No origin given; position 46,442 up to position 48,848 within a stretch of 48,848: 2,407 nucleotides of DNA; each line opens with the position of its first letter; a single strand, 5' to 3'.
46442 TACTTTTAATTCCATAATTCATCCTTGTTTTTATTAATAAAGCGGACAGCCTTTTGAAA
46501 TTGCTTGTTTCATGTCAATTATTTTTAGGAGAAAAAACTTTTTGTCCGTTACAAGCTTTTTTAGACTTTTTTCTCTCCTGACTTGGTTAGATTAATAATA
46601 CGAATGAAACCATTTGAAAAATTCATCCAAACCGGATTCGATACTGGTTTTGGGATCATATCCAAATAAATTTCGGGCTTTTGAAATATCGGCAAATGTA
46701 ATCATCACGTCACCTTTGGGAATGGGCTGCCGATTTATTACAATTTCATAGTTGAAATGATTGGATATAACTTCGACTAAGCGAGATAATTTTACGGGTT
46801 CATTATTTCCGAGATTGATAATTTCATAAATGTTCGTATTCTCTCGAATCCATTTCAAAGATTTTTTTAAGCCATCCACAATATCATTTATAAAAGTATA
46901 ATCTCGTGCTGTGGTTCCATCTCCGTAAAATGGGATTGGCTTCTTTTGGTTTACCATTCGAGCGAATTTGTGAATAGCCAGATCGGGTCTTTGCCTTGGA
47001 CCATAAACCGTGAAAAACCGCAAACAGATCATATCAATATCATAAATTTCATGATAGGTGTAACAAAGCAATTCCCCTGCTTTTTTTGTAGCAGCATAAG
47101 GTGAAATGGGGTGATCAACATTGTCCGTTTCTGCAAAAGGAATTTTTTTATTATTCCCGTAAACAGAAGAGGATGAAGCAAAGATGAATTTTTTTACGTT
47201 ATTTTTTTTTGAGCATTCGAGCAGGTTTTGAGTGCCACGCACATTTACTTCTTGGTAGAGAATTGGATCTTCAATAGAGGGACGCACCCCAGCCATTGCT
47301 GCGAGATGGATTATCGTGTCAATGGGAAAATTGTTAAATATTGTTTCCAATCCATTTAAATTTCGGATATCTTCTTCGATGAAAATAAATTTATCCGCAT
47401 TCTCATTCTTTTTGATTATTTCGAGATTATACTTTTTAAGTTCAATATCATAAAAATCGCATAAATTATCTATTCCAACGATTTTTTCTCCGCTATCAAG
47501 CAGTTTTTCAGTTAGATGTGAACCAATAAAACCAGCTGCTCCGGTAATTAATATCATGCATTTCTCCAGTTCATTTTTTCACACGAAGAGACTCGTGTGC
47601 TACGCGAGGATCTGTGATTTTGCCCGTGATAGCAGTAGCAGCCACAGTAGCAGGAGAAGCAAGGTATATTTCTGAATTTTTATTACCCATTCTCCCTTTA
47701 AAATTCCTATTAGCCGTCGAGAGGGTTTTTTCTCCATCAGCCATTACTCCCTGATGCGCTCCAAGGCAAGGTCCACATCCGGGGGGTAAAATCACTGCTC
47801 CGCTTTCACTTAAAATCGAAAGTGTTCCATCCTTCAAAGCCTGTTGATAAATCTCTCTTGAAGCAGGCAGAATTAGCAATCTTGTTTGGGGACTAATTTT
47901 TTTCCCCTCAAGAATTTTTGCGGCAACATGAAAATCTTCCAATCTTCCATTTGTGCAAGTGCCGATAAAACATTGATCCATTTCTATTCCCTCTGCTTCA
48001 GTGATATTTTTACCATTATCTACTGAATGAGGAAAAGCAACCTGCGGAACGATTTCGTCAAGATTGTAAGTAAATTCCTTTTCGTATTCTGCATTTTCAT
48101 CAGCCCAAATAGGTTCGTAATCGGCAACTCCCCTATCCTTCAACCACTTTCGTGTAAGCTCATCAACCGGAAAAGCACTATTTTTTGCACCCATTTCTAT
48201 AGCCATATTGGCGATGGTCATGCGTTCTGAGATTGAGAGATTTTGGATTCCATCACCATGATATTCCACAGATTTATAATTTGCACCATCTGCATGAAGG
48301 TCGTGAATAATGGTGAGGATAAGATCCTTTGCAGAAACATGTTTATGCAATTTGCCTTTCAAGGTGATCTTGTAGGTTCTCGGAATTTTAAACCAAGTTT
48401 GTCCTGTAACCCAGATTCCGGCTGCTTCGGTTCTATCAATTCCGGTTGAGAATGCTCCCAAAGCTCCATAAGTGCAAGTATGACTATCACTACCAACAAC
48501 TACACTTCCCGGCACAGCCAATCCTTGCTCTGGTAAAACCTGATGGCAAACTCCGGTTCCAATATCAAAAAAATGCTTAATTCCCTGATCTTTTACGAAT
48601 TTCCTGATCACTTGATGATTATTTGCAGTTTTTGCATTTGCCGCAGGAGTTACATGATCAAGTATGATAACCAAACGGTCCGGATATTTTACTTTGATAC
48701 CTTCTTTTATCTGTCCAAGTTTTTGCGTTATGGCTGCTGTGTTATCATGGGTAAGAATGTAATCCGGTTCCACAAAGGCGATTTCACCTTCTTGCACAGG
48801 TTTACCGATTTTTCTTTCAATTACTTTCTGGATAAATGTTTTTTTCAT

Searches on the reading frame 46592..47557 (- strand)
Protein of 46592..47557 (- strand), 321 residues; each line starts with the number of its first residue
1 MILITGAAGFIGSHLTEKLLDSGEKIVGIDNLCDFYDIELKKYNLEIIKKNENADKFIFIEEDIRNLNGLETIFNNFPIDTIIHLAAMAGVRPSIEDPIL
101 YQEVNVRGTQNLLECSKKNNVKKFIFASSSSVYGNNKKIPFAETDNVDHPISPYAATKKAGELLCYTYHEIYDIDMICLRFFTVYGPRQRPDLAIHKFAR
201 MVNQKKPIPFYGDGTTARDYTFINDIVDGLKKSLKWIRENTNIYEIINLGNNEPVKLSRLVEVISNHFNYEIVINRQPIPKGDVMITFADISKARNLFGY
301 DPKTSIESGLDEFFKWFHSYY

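Call 19: search_protein_families(library=pfam, proteins=[window:46592-47557:-], max_evalue=0.0001)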
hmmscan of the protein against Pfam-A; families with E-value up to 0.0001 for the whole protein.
window:46592-47557:- (321 aa): 8 families
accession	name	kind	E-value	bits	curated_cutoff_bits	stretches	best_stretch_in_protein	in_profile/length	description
PF16363.11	GDP_Man_Dehyd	-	1.1e-65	222.7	27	1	3-312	1-331/332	GDP-mannose 4,6 dehydratase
PF01370.27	Epimerase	-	1.7e-60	204.9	20.9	1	2-250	1-240/240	NAD dependent epimerase/dehydratase family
PF01073.25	3Beta_HSD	-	4.8e-24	85.3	22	1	3-228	1-223/280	3-beta hydroxysteroid dehydrogenase/isomerase family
PF02719.21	Polysacc_synt_2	-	5.1e-19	69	20.2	1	2-210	1-194/293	Polysaccharide biosynthesis protein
PF04321.23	RmlD_sub_bind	-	3e-18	66.3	27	1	2-268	3-231/287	RmlD substrate binding domain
PF07993.18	NAD_binding_4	-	1.1e-13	51.4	20.1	1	4-186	1-209/258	Male sterility protein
PF08659.16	KR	-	8.6e-06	26.2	22.6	1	2-143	3-151/180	KR domain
PF13460.12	NAD_binding_10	-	1.5e-05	25.4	27.2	0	106-161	75-127/184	NAD(P)H-binding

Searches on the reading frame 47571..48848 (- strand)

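Call 19: search_protein_families(library=pfam, proteins=[window:47571-48848:-], max_evalue=0.0001)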
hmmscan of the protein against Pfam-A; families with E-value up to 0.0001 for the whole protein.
window:47571-48848:- (425 aa): 1 family
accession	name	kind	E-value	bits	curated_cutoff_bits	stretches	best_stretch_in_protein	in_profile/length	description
PF00330.25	Aconitase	-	8.8e-106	355.1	28.7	1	8-409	2-463/463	Aconitase family (aconitate hydratase)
